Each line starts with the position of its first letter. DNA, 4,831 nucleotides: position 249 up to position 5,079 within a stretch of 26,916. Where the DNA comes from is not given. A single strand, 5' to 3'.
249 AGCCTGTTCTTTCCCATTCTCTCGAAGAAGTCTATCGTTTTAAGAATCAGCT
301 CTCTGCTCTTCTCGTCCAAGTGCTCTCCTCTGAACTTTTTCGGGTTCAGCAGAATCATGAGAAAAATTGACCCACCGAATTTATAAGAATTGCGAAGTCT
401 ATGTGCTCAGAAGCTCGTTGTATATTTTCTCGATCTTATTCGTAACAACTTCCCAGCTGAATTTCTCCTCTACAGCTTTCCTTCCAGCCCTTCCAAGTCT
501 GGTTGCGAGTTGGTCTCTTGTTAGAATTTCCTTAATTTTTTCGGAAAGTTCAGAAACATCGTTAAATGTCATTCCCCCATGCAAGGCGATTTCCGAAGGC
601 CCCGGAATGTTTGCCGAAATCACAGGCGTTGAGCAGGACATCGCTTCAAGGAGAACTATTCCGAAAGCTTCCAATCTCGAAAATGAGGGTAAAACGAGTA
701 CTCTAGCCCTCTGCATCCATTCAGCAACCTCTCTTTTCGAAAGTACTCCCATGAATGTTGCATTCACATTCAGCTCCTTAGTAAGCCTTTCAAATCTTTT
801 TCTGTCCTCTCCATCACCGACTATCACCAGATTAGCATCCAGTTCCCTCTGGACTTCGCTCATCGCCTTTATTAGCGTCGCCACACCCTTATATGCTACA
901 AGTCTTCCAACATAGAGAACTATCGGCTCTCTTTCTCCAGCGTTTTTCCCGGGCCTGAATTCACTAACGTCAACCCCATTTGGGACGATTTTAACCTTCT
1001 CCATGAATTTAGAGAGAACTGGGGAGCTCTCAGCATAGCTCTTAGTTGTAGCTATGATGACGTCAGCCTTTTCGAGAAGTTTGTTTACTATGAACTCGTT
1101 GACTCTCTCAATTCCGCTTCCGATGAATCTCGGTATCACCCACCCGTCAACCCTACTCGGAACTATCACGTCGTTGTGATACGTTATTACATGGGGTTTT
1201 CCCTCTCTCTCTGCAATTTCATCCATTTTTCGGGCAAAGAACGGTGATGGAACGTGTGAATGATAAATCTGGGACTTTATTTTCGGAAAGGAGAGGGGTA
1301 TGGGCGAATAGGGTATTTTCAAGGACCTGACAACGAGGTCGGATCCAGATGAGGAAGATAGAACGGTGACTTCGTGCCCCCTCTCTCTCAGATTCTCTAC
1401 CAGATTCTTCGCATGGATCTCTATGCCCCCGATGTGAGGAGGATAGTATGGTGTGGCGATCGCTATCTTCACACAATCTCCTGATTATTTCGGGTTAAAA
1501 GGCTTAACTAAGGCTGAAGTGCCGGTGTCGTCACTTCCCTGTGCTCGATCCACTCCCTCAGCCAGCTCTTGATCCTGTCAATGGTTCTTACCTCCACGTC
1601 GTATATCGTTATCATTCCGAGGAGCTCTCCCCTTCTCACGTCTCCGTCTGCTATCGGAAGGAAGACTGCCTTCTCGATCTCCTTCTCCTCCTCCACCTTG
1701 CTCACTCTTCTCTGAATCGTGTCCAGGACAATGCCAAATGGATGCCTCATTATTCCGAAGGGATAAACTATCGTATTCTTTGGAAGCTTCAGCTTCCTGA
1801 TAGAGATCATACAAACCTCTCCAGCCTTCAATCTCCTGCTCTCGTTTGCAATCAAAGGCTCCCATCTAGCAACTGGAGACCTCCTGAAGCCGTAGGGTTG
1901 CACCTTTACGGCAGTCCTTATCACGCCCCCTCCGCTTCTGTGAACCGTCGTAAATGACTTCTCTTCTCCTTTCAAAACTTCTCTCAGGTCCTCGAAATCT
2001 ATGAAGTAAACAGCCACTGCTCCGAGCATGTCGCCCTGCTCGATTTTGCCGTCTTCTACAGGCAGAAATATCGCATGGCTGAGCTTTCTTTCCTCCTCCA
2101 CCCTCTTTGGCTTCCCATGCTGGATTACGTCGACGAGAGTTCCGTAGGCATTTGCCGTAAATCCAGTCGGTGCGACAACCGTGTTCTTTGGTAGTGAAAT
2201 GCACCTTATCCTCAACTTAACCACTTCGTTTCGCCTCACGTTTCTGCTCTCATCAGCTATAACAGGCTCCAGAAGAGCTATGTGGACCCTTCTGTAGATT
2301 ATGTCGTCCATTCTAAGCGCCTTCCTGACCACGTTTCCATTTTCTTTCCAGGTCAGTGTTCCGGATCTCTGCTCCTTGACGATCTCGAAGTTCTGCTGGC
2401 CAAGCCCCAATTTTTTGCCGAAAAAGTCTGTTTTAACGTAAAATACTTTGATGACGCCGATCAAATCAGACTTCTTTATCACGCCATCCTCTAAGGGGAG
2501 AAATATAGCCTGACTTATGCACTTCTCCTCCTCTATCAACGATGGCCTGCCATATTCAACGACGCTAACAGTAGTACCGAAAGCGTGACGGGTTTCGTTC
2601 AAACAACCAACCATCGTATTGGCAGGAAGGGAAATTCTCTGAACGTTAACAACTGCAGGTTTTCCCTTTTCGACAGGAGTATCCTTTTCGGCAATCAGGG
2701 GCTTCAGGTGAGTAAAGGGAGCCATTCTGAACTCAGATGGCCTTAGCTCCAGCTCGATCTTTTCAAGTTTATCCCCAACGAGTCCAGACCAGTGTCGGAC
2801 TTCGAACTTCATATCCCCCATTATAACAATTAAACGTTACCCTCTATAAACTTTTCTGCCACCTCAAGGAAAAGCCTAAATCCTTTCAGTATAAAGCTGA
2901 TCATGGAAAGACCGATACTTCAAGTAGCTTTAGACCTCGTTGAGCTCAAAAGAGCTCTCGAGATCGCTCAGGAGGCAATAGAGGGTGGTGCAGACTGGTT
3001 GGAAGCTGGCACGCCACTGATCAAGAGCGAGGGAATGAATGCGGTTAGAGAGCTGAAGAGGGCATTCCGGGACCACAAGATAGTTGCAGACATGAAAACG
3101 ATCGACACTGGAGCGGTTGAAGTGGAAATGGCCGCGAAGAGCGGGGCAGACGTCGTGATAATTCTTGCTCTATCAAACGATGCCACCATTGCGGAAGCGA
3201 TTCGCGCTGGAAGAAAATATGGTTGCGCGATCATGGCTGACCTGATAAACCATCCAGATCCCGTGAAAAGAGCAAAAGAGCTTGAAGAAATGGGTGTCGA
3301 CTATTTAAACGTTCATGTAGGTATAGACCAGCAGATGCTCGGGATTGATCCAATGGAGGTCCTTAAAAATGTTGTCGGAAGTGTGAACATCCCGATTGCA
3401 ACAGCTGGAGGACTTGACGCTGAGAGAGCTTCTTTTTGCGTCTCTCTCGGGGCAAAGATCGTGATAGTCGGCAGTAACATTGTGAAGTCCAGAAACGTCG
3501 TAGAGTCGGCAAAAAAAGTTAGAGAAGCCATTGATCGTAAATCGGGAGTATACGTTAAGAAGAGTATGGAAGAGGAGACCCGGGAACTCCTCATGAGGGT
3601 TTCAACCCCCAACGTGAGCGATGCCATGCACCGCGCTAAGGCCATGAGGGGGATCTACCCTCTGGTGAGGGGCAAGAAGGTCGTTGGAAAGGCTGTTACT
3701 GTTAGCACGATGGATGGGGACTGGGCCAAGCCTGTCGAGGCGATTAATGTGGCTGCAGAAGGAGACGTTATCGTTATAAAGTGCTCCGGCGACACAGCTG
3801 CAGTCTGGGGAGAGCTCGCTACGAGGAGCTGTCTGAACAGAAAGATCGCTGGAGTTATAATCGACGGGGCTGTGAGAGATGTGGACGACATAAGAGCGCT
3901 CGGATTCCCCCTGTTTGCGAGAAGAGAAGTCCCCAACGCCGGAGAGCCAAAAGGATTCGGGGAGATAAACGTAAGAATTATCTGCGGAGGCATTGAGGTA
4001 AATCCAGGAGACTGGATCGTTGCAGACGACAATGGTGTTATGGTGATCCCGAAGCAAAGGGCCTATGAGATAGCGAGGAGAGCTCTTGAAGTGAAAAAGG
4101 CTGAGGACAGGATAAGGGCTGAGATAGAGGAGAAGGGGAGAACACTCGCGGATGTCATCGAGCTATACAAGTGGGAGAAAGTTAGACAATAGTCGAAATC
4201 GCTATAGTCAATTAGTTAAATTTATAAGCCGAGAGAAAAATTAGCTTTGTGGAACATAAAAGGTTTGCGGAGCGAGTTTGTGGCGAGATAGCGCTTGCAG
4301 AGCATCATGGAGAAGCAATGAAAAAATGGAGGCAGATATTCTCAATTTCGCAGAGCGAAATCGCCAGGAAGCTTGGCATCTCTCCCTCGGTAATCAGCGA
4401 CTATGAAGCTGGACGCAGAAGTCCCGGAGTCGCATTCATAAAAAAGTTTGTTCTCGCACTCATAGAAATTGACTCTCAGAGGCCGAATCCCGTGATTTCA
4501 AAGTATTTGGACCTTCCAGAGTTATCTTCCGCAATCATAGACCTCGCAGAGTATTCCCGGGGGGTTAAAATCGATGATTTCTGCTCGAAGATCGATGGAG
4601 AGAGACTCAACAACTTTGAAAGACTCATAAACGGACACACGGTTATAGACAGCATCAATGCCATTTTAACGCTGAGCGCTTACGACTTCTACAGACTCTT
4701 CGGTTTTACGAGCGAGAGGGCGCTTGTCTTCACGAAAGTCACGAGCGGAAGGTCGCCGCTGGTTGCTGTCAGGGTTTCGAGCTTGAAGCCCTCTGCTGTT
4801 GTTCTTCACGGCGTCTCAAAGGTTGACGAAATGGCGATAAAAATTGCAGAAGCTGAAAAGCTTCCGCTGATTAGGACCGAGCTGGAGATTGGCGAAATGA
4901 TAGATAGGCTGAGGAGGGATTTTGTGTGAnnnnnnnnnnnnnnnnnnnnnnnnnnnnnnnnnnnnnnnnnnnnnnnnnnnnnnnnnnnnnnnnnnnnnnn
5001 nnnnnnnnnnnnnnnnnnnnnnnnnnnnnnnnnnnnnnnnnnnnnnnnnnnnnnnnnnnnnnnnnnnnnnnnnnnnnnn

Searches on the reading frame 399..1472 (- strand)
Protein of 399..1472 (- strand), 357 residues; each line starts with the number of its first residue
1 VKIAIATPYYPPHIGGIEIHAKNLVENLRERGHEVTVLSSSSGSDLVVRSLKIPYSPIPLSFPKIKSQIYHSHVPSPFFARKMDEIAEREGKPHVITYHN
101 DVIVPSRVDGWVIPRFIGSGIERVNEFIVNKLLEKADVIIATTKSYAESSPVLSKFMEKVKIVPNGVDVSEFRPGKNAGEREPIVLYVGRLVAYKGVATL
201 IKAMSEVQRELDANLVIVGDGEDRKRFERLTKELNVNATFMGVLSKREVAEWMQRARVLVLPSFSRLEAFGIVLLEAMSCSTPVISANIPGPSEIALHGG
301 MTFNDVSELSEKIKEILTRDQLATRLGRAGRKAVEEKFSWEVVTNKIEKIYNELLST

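Call 91: search_protein_families(library=pfam, proteins=[window:399-1472:-], max_evalue=0.01)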
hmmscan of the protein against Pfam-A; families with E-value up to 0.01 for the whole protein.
window:399-1472:- (357 aa): 6 families
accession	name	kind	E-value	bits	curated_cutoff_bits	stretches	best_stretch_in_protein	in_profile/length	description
PF00534.26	Glycos_transf_1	-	4e-40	137.6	26.4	1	171-332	4-171/172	Glycosyl transferases group 1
PF13692.12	Glyco_trans_1_4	-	1.4e-31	110.1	27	1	182-318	1-141/142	Glycosyl transferases group 1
PF13439.12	Glyco_transf_4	-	1.8e-17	64.3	28.5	1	14-170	1-169/170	Glycosyltransferase Family 4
PF20706.3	GT4-conflict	-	1.4e-10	41.1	26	1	131-285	142-309/385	Family 4 Glycosyltransferase in conflict systems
PF13524.12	Glyco_trans_1_2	-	4.1e-09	37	25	1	207-346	9-141/144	Glycosyl transferase-like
PF13579.12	Glyco_trans_4_4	-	2.1e-08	35.1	29.7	1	15-166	1-158/158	Glycosyl transferase 4-like domain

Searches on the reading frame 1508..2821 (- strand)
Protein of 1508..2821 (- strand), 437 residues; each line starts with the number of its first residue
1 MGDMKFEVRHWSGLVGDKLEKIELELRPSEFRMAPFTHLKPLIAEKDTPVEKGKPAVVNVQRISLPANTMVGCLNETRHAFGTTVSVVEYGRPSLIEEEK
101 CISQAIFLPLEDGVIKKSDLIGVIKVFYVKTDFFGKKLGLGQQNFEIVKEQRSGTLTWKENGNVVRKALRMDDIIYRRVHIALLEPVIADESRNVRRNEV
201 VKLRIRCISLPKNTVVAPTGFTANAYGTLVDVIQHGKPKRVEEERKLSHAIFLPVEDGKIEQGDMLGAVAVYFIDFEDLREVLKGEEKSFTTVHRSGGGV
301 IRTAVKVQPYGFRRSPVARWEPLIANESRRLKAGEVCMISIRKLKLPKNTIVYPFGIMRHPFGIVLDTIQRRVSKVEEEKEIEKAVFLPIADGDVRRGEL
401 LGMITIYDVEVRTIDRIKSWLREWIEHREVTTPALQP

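Call 91: search_protein_families(library=pfam, proteins=[window:1508-2821:-], max_evalue=0.01)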
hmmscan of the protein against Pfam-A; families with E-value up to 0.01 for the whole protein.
window:1508-2821:- (437 aa): 1 family
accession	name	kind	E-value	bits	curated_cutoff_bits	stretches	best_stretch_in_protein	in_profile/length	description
PF01629.22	DUF22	-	1.3e-100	330.7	25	3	291-393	3-106/106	Domain of unknown function DUF22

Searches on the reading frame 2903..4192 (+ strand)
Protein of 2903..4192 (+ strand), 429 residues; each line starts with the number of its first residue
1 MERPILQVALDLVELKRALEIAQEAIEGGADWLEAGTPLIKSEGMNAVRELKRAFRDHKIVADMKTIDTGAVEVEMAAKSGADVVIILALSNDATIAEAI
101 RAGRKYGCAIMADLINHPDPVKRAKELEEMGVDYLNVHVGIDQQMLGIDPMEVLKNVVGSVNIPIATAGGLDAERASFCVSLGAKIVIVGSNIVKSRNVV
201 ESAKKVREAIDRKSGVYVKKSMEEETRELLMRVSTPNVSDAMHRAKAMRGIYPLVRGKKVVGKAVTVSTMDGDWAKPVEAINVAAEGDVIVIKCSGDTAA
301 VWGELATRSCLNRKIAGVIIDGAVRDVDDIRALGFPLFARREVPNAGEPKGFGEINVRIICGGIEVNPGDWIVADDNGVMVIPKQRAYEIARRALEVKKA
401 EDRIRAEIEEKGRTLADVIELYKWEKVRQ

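Call 15: search_protein_families(library=pfam, proteins=[window:2903-4192:+], max_evalue=0.001)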
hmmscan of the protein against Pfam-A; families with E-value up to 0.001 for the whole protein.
window:2903-4192:+ (429 aa): 5 families
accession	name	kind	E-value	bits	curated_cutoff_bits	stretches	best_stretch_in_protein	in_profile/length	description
PF03737.21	RraA-like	-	2.4e-48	164.7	24.5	1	235-381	1-152/152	Aldolase/RraA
PF00215.30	OMPdecase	-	5.9e-36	124.9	27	1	5-206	2-221/221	Orotidine 5'-phosphate decarboxylase / HUMPS family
PF00977.27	His_biosynth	-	1.5e-07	31.6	23.6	1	117-226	28-145/228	Histidine biosynthesis protein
PF05690.20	ThiG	-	0.0002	21.3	23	1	117-223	131-237/247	Thiazole biosynthesis protein ThiG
PF04131.20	NanE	-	0.00042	20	27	0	71-202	54-185/192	Putative N-acetylmannosamine-6-phosphate epimerase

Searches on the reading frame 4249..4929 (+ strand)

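Call 14: search_protein_families(library=pfam, proteins=[window:4249-4929:+], max_evalue=0.001)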
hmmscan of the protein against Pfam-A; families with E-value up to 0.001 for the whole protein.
window:4249-4929:+ (226 aa): 3 families
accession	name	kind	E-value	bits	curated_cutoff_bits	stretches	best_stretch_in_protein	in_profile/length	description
PF01381.28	HTH_3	-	7e-11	42.4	23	1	25-68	2-45/55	Helix-turn-helix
PF13560.12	HTH_31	-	4.5e-06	27.3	27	1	33-67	15-50/64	Helix-turn-helix domain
PF12844.13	HTH_19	-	1.8e-05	25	30.2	1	21-65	1-45/64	Helix-turn-helix domain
